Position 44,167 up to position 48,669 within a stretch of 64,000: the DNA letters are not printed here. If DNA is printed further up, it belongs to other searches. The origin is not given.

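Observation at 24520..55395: Uninterrupted 30.9-kb ORF encoding a 10,291-aa secreted, wall-anchored mosaic fibre protein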

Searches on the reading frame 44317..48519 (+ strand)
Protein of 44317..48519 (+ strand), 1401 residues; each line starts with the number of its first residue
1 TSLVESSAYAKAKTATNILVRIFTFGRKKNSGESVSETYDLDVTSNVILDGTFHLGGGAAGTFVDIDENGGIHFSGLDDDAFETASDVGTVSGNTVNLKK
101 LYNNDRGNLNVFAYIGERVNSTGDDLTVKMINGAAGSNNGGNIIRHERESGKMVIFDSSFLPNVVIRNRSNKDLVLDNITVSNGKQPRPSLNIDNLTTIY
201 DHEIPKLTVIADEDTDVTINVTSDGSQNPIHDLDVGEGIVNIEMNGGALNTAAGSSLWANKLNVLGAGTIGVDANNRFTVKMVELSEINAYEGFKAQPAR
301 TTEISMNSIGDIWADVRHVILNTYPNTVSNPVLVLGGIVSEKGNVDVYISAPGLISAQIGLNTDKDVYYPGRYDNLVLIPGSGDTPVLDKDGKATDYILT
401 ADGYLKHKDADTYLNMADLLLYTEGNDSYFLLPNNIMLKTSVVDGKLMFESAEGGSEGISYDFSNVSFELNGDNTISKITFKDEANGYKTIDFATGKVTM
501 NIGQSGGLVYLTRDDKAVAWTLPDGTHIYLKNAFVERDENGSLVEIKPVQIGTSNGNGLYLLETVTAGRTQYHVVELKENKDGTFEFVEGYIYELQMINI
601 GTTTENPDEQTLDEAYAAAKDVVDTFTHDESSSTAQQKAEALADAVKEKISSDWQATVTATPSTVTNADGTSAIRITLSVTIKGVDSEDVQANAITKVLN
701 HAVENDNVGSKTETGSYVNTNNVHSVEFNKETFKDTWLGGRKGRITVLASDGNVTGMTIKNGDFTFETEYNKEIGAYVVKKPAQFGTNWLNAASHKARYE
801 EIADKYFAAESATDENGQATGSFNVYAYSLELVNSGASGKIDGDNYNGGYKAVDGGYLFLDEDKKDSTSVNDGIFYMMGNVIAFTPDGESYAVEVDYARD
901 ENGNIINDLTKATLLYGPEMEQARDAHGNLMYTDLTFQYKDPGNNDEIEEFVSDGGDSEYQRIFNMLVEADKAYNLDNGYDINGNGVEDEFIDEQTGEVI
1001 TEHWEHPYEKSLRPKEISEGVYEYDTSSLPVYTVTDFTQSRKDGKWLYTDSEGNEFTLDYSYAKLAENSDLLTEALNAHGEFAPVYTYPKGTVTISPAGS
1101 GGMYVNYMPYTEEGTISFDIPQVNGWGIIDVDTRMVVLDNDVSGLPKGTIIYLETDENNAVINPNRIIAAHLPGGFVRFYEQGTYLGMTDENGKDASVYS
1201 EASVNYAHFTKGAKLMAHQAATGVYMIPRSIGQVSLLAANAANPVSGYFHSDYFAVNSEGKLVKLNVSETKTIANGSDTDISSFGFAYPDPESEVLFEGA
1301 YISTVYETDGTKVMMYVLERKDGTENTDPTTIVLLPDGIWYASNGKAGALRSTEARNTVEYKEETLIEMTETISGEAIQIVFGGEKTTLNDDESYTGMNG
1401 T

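Call 12: find_homologous_proteins(query=window:44317-48519:+, max_evalue=0.00001)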
Query window:44317-48519:+: 8000 candidates shared short words with the query, none scored E <= 0.00001.

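Call 30: search_protein_families(library=pfam, proteins=[window:44317-48519:+], max_evalue=10)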
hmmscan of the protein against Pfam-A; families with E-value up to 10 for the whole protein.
window:44317-48519:+ (1401 aa): 0 families

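Call 70: search_protein_families(library=phrogs, proteins=[window:44317-48519:+], max_evalue=0.001)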
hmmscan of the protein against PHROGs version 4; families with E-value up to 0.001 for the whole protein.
window:44317-48519:+ (1401 aa): 0 families
